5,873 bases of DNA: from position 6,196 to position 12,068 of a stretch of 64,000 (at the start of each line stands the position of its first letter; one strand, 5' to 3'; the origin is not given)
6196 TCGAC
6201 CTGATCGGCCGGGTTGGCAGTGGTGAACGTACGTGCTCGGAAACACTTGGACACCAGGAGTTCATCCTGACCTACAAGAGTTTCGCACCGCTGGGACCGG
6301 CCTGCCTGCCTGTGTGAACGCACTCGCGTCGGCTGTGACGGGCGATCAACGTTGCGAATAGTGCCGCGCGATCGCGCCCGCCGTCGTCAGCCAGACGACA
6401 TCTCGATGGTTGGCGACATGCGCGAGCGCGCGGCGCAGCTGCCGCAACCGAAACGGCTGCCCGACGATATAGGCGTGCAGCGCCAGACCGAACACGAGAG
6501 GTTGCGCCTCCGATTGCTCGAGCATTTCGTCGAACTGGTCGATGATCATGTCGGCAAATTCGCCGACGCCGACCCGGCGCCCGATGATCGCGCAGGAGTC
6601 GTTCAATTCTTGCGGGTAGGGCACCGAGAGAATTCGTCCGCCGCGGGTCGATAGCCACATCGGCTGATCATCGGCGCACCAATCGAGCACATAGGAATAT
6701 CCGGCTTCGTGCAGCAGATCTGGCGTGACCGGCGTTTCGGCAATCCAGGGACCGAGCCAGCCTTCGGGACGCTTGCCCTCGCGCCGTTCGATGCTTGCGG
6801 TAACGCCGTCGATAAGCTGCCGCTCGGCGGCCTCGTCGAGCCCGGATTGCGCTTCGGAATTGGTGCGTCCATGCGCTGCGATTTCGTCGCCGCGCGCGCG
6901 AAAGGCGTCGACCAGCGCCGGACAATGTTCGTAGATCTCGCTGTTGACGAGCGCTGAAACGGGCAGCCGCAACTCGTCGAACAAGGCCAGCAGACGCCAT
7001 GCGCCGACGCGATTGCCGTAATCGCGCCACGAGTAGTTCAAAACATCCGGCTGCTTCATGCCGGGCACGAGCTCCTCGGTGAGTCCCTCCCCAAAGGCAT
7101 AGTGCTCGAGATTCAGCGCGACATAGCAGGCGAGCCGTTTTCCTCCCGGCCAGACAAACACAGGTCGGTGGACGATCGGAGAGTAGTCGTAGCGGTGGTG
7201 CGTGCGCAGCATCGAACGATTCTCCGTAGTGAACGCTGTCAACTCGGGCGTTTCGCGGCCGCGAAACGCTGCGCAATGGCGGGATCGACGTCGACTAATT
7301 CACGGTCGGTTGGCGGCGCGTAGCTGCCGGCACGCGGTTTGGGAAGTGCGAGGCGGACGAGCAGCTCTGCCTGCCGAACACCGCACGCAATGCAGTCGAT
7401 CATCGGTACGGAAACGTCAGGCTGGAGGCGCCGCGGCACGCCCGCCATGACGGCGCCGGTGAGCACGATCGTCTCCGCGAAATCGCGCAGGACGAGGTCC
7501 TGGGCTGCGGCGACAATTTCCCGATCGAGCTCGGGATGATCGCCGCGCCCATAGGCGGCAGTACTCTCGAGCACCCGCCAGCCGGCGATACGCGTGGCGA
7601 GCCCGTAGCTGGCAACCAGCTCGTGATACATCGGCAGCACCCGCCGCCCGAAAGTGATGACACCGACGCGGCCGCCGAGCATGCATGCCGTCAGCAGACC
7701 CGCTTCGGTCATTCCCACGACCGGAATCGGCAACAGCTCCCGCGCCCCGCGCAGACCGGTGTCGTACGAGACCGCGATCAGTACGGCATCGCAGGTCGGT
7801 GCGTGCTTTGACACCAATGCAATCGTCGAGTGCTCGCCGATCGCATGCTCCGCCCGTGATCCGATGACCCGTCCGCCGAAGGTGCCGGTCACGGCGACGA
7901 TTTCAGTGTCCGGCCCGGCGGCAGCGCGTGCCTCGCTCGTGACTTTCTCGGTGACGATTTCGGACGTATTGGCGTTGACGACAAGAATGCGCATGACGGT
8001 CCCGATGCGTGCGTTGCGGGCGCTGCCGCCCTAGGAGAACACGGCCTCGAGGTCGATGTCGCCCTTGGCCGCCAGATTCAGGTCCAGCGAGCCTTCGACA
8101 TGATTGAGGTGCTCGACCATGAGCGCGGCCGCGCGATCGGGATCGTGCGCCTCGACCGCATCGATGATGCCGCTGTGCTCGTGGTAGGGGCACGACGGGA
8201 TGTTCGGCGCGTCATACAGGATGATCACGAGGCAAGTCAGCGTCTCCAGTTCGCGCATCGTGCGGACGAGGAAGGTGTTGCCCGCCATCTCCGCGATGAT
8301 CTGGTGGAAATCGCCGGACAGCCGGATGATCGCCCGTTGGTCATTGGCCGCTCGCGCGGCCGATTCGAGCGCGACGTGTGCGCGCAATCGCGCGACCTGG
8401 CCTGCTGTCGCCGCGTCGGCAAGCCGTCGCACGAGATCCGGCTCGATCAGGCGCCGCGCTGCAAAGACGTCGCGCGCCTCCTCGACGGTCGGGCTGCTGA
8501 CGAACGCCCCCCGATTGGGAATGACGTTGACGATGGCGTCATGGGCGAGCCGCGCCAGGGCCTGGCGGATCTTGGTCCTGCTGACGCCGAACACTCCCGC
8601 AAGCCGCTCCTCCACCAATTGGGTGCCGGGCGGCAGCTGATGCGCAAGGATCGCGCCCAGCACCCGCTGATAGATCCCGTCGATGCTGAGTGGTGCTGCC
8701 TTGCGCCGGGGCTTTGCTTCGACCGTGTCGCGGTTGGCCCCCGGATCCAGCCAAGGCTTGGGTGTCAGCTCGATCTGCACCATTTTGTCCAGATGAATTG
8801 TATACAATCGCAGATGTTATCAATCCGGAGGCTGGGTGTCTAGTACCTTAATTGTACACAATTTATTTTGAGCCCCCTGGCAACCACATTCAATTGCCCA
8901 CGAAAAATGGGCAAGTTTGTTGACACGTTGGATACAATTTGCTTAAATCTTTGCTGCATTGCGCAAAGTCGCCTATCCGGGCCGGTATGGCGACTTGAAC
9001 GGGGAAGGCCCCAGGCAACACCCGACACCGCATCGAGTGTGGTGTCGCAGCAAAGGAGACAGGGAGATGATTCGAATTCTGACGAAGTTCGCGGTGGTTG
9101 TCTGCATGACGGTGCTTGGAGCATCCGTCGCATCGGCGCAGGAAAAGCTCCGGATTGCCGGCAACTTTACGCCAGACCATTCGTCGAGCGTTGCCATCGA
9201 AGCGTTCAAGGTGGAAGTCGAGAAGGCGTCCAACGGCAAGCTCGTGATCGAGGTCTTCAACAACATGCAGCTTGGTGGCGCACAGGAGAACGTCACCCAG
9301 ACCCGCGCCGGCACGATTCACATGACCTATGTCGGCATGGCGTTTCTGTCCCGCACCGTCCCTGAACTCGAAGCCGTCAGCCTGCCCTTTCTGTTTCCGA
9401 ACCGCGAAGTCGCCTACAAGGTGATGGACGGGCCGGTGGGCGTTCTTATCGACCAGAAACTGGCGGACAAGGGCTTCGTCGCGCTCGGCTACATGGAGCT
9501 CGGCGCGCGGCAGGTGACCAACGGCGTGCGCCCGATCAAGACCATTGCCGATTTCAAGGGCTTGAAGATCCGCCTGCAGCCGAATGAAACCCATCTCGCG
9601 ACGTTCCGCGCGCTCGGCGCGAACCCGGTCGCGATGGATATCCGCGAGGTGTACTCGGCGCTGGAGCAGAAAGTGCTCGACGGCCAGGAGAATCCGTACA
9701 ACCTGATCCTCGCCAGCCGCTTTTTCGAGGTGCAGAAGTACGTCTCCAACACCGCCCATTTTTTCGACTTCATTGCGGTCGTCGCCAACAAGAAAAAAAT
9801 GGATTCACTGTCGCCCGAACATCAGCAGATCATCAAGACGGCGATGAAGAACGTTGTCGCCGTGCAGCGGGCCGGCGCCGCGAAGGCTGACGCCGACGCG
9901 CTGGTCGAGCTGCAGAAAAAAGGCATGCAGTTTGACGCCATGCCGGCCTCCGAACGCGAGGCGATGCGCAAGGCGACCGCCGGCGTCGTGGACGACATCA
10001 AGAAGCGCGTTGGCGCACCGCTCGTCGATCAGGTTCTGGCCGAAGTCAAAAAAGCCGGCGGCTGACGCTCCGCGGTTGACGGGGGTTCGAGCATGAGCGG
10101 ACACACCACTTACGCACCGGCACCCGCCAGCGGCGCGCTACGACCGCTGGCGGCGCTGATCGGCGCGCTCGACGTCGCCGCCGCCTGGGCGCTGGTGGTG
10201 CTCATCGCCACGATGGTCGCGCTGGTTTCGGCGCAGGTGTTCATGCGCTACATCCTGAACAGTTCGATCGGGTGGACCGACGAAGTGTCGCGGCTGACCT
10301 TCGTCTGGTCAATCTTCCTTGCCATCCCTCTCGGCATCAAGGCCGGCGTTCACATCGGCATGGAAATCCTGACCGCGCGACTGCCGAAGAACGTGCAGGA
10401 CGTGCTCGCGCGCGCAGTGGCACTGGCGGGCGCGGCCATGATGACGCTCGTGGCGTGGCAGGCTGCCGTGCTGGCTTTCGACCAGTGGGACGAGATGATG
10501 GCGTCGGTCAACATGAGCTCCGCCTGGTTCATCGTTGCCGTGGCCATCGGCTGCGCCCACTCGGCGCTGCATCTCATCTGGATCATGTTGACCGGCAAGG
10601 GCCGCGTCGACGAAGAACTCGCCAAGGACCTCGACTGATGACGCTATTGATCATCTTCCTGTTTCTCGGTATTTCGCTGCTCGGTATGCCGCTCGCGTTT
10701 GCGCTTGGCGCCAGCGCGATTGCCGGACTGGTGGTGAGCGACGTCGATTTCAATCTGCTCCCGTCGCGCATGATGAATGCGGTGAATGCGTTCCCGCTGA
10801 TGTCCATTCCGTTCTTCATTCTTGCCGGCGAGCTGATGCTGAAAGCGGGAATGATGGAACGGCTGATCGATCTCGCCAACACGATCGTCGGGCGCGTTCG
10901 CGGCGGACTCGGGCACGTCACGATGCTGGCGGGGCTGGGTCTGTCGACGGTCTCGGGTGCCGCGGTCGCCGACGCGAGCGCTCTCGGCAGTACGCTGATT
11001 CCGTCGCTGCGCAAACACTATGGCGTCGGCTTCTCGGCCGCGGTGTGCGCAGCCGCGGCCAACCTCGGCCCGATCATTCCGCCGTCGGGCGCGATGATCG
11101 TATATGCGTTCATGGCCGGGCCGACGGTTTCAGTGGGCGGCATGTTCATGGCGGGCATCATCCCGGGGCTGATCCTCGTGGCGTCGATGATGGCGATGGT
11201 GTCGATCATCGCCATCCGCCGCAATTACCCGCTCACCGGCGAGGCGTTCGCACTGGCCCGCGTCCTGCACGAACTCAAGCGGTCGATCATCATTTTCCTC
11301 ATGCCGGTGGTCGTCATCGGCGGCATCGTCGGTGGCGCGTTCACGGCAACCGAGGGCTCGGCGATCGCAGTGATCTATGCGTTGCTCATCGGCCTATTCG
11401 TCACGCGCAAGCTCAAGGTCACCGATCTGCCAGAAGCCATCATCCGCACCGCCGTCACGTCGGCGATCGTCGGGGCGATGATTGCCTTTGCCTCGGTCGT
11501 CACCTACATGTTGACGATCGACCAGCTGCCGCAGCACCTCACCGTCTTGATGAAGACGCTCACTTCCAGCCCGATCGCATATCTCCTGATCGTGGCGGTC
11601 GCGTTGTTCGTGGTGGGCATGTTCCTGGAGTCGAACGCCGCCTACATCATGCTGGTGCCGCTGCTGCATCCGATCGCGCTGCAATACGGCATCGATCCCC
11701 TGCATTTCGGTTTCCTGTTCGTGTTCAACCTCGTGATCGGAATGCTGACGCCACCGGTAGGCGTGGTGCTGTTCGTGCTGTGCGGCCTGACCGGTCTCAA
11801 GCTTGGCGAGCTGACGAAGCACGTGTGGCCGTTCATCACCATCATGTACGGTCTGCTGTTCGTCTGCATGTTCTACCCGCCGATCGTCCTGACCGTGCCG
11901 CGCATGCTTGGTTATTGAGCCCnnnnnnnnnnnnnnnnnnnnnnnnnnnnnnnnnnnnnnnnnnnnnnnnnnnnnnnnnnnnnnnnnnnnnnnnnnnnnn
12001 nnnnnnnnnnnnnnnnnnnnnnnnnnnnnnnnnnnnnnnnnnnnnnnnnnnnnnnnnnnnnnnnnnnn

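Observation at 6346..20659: Tandemly duplicated modules of TRAP transporter, racemase-fold enzyme and ring amidohydrolase/deaminase inside a ureide-type island: candidate undescribed N-heterocycle catabolic system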

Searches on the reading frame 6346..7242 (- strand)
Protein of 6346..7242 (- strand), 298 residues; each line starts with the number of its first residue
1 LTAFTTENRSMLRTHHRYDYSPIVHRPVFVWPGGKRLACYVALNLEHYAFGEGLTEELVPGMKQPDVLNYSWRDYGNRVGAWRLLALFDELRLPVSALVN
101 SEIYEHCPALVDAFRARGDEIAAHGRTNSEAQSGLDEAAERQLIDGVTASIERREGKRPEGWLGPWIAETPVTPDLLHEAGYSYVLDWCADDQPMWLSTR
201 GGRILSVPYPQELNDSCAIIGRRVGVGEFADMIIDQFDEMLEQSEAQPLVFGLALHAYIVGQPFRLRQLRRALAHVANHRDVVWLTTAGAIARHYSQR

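Call 3: search_protein_families(library=pfam, proteins=[window:6346-7242:-])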
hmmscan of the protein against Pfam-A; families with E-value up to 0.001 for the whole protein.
window:6346-7242:- (298 aa): 1 family
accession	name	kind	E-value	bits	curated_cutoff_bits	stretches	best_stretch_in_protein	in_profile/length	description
PF01522.26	Polysacc_deac_1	-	0.00043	20.7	23.1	1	74-185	14-124/124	Polysaccharide deacetylase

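Call 5: search_protein_families(library=ncbifam, proteins=[window:6346-7242:-], max_evalue=0.00001)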
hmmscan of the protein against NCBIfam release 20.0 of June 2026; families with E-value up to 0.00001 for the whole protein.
window:6346-7242:- (298 aa): 1 family
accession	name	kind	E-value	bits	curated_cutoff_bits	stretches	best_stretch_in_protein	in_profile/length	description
TIGR03212.1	uraD_N-term-dom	equivalog_domain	9.6e-35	120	424.6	1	71-297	69-293/297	allantoinase PuuE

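Call 47: search_solved_structures(query=window:6346-7242:-, max_evalue=0.001, show_alignments=1)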
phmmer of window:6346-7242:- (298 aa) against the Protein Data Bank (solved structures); distinct sequences matched with E-value up to 0.001: 5.
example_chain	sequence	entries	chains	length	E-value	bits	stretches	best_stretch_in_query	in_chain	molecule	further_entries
3s6o_A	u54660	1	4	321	5.5e-26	94.8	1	30-297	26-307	Polysaccharide deacetylase family protein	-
1z7a_A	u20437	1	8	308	6e-26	94.7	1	31-296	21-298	conserved hypothetical protein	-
3cl6_A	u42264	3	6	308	1.1e-25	93.9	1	31-295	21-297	Puue allantoinase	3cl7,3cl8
3rxz_A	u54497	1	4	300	2.5e-15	59.8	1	30-295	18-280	Polysaccharide deacetylase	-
3qbu_A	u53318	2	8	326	2e-11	47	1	75-212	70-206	Putative uncharacterized protein | peptidoglycan deacetylase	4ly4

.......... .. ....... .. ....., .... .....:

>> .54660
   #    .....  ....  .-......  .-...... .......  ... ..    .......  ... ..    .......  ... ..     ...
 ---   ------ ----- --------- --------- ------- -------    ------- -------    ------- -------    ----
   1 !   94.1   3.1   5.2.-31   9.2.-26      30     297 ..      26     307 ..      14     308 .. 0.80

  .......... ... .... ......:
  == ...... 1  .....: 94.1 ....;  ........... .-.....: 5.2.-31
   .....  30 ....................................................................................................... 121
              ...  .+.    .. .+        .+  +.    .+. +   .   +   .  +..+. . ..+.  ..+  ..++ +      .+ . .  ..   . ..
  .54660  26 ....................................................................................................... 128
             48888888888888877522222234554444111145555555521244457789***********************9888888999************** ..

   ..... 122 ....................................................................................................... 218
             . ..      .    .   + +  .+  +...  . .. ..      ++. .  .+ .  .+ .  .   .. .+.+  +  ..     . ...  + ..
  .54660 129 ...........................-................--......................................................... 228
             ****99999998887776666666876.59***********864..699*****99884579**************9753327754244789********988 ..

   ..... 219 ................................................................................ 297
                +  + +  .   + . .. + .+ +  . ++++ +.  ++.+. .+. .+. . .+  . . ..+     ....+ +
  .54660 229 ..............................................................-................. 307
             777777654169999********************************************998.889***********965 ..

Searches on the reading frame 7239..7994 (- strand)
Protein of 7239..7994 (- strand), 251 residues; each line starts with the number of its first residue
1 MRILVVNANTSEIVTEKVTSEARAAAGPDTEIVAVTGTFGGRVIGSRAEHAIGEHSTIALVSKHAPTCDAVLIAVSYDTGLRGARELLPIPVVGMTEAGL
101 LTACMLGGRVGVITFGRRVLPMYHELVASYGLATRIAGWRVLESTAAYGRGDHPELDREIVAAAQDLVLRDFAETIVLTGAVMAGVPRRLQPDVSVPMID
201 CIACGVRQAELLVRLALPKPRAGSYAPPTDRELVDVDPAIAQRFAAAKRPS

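Call 3: search_protein_families(library=pfam, proteins=[window:7239-7994:-])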
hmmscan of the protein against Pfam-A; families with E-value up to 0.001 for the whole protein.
window:7239-7994:- (251 aa): 1 family
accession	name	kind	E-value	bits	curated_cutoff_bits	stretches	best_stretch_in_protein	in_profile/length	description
PF01177.27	Asp_Glu_race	-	9.7e-40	137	31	1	3-209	1-211/211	Asp/Glu/Hydantoin racemase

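Call 5: search_protein_families(library=ncbifam, proteins=[window:7239-7994:-], max_evalue=0.00001)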
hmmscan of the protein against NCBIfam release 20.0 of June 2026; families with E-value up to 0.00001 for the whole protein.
window:7239-7994:- (251 aa): 0 families

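Call 46: search_solved_structures(query=window:7239-7994:-, max_evalue=0.001, show_alignments=1)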
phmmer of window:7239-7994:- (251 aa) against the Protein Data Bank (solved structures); distinct sequences matched with E-value up to 0.001: 4.
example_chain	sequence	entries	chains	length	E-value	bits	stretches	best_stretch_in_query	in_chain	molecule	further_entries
5lfd_A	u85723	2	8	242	4.6e-29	104.8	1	1-234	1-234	Allantoin racemase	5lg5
3qvk_A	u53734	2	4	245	1.6e-19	73.6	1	2-232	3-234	Putative hydantoin racemase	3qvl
3qvj_A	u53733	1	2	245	2.9e-19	72.7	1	2-232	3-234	Putative hydantoin racemase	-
2eq5_A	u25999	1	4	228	0.00034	23.4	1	67-206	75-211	228aa long hypothetical hydantoin racemase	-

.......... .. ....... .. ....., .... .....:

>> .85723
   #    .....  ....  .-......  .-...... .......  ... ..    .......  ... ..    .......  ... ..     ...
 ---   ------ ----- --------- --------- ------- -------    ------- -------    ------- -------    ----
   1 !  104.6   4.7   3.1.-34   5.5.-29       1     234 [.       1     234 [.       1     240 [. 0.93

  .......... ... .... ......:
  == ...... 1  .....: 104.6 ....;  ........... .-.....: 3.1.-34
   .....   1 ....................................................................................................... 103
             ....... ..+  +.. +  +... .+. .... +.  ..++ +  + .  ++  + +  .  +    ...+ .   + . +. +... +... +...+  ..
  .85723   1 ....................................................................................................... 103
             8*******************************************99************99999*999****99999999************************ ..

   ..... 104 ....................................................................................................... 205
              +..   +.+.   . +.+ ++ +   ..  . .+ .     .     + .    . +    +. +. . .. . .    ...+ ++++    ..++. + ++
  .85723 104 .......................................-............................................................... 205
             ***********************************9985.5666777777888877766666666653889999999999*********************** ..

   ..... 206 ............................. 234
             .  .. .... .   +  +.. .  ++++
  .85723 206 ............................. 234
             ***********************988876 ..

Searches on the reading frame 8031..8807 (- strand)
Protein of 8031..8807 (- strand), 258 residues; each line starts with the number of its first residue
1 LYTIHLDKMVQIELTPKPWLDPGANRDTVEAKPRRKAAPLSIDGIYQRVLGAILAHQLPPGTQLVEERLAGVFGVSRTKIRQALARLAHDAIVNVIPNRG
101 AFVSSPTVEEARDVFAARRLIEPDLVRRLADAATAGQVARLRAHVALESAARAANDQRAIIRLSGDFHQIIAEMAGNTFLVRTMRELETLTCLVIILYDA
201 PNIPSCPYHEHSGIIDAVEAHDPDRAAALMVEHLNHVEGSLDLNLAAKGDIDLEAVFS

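Call 3: search_protein_families(library=pfam, proteins=[window:8031-8807:-])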
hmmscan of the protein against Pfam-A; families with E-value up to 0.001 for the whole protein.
window:8031-8807:- (258 aa): 2 families
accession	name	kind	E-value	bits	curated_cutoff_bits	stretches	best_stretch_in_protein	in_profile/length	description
PF07729.17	FCD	-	1.3e-25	90.7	24.3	1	113-235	1-124/125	FCD domain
PF00392.27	GntR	-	2.4e-14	53.2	27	1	43-103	3-64/64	Bacterial regulatory proteins, gntR family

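Call 5: search_protein_families(library=ncbifam, proteins=[window:8031-8807:-], max_evalue=0.00001)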
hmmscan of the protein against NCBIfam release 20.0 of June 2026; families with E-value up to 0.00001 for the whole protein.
window:8031-8807:- (258 aa): 7 families
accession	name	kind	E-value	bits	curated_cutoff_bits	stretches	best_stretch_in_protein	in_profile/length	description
TIGR03338.1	phnR_burk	equivalog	3.9e-29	101.8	271.5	1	51-236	22-208/212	phosphonate utilization associated transcriptional regulator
NF003011.0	PRK03837.1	subfamily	1.9e-25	89.9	260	1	116-238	109-230/241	transcriptional regulator NanR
NF007741.0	PRK10421.1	equivalog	3.3e-16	59.4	311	1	113-240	100-232/262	transcriptional regulator LldR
NF008576.0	PRK11534.1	equivalog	6.4e-09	35.8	218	1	40-234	8-210/225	DNA-binding transcriptional regulator CsiR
NF007001.0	PRK09464.1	equivalog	5.4e-08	32.8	330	0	43-107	13-78/254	pyruvate dehydrogenase complex transcriptional repressor PdhR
TIGR02018.2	his_ut_repres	equivalog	2.8e-07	30.2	220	1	45-111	4-71/226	histidine utilization transcriptional repressor HutC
NF007442.0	PRK09990.1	equivalog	1.3e-06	28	301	0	61-241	31-235/256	transcriptional regulator GlcC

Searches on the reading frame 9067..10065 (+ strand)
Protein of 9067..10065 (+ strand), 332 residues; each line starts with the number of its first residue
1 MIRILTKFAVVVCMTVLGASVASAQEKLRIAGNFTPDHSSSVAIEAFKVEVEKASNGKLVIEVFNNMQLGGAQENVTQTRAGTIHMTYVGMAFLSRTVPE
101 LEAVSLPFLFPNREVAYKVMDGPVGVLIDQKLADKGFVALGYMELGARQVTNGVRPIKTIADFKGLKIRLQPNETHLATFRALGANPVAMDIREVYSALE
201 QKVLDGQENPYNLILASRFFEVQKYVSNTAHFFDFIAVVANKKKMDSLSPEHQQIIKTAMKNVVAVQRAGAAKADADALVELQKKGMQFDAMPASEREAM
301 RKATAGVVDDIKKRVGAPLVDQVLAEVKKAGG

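Call 3: search_protein_families(library=pfam, proteins=[window:9067-10065:+])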
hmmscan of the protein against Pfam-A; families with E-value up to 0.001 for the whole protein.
window:9067-10065:+ (332 aa): 1 family
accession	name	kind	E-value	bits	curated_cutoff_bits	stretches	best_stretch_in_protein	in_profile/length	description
PF03480.18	DctP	-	6.5e-79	265.7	23.4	1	35-310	6-281/286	Bacterial extracellular solute-binding protein, family 7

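Call 5: search_protein_families(library=ncbifam, proteins=[window:9067-10065:+], max_evalue=0.00001)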
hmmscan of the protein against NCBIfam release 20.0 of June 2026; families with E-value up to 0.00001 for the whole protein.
window:9067-10065:+ (332 aa): 2 families
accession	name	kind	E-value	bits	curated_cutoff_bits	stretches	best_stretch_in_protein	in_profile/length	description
TIGR00787.1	dctP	subfamily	3.8e-71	239.5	175.05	1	34-285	5-256/257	DctP family TRAP transporter solute-binding subunit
NF037995.1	TRAP_S1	subfamily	5.3e-66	222.7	50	1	31-298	3-269/271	TRAP transporter substrate-binding protein DctP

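Call 27: search_solved_structures(query=window:9067-10065:+, max_evalue=1e-10)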
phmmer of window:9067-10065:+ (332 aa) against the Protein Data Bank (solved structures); distinct sequences matched with E-value up to 1e-10: 90 (the best 60 are shown).
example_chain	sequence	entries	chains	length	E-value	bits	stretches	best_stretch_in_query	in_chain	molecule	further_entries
4p47_A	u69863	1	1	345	3e-58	200.7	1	19-332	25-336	TRAP dicarboxylate transporter, DctP subunit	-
7bbr_A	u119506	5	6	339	2.3e-55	191.2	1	29-332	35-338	Putative TRAP transporter solute receptor DctP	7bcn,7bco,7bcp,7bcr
4pdh_A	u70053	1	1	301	2.1e-46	161.8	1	33-314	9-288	TRAP dicarboxylate transporter, DctP subunit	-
4p9k_A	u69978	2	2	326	3.1e-46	161.2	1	23-322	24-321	TRAP dicarboxylate transporter, DctP subunit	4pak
4nq8_A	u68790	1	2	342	2.1e-45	158.5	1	10-293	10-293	Putative periplasmic substrate-binding transport protein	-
4pdd_A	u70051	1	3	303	2.9e-45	158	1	34-322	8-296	TRAP dicarboxylate transporter, DctP subunit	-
4oan_A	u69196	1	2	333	6e-42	147.2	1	20-293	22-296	TRAP dicarboxylate transporter DctP subunit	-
4pf8_A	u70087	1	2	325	1.2e-41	146.2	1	36-300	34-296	TRAP-T family transporter, DctP (Periplasmic binding) subunit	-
4n8y_A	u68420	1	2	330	3.1e-41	144.8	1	13-270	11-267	Putative TRAP-type C4-dicarboxylate transport system, binding periplasmic protein (DctP su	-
4x8r_A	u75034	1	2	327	1.2e-40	142.9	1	36-273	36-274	TRAP dicarboxylate transporter, DctP subunit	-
4ovs_A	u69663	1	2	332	1.6e-40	142.5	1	28-325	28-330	TRAP dicarboxylate transporter, DctP subunit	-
4xeq_A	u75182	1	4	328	2.9e-40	141.7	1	26-293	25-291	TRAP dicarboxylate transporter, DctP subunit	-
4n15_A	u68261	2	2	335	1.7e-38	135.8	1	16-305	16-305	TRAP dicarboxylate transporter, DctP subunit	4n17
4ln5_A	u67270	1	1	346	2e-38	135.7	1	16-305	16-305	TRAP dicarboxylate transporter, DctP subunit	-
4pfr_A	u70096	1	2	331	4.1e-38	134.6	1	36-316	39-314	TRAP dicarboxylate transporter, DctP subunit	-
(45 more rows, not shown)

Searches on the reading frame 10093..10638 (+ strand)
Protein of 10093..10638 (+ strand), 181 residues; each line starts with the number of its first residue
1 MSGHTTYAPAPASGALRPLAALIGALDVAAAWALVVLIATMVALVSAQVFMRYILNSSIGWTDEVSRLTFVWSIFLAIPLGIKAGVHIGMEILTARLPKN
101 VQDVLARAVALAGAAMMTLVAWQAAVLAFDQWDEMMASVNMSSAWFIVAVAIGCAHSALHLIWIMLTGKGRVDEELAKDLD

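Call 3: search_protein_families(library=pfam, proteins=[window:10093-10638:+])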
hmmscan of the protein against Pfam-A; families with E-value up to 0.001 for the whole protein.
window:10093-10638:+ (181 aa): 1 family
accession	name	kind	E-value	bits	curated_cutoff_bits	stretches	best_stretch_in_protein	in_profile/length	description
PF04290.18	DctQ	-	5.6e-28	97.9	28.3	1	41-162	1-123/132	Tripartite ATP-independent periplasmic transporters, DctQ component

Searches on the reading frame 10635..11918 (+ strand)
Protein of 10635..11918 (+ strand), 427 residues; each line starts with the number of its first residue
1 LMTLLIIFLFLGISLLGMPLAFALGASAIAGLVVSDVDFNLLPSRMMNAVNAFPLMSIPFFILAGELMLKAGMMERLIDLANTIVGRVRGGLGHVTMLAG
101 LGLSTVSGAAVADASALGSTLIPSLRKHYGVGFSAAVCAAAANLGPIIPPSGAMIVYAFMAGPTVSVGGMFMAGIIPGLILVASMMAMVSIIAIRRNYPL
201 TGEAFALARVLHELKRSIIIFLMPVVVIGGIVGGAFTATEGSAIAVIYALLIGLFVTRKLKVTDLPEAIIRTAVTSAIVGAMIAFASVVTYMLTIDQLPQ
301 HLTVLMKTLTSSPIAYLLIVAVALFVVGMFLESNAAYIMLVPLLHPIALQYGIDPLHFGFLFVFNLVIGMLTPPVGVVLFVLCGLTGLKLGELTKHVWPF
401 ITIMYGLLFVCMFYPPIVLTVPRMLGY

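Call 3: search_protein_families(library=pfam, proteins=[window:10635-11918:+])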
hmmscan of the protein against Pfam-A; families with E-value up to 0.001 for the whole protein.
window:10635-11918:+ (427 aa): 1 family
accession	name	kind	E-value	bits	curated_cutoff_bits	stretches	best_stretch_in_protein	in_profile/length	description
PF06808.19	DctM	-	6.9e-100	335.2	23.8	1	9-416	3-412/413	Tripartite ATP-independent periplasmic transporter, DctM component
